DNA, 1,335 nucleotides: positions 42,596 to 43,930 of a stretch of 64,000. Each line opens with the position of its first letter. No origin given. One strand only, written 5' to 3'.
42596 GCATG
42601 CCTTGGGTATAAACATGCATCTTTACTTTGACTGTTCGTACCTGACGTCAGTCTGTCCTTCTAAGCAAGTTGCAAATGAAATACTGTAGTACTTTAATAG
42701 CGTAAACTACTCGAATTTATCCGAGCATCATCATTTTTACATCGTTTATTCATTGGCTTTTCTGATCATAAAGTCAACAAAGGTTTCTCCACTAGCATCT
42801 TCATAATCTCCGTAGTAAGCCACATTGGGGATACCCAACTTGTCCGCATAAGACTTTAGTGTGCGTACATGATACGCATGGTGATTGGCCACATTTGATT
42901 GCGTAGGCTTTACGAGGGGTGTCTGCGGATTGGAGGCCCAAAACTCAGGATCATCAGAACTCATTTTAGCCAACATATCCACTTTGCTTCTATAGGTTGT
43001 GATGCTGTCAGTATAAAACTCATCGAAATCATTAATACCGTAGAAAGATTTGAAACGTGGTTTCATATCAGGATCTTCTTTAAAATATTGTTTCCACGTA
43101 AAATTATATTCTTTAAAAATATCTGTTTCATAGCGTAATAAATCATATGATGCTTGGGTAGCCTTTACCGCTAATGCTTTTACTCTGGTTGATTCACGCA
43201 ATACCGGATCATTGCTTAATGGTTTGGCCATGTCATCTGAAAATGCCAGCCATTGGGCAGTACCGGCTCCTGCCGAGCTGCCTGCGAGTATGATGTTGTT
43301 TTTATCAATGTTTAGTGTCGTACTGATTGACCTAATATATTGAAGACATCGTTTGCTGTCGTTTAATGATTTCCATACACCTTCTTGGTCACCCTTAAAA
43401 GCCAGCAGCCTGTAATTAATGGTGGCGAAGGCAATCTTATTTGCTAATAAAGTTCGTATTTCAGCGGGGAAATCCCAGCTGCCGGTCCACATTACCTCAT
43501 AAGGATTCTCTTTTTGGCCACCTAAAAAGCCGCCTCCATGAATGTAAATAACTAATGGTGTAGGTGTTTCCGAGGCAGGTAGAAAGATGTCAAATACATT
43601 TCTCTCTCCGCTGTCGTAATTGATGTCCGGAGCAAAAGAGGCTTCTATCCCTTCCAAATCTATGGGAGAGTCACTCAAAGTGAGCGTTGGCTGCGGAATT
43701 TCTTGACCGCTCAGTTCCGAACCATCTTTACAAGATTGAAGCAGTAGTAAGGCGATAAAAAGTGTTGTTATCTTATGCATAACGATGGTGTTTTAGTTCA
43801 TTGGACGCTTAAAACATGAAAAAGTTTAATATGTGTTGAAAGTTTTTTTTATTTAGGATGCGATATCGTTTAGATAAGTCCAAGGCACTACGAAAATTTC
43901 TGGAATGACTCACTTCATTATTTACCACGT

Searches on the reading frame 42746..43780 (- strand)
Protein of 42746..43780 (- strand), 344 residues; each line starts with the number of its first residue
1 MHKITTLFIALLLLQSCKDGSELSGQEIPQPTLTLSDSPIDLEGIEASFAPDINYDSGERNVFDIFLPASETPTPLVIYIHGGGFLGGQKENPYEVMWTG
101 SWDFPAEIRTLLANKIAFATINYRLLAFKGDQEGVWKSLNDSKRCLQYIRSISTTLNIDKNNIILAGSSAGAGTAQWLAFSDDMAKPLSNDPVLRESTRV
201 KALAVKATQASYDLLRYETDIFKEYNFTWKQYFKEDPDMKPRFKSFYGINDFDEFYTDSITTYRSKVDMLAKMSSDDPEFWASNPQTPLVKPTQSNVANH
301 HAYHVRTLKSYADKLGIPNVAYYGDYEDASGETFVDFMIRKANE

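Call 65: search_protein_families(library=pfam, proteins=[window:42746-43780:-], max_evalue=0.00001)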
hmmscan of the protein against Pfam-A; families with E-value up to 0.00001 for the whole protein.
window:42746-43780:- (344 aa): 3 families
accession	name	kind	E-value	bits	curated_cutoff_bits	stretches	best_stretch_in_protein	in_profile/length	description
PF20434.5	BD-FAE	-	1.1e-19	71.2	26.8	1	64-205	2-133/215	BD-FAE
PF00135.34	COesterase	-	1.4e-07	31.3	27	1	64-205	89-226/515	Carboxylesterase family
PF07859.19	Abhydrolase_3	-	3.1e-07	30.8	25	1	77-254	1-164/210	alpha/beta hydrolase fold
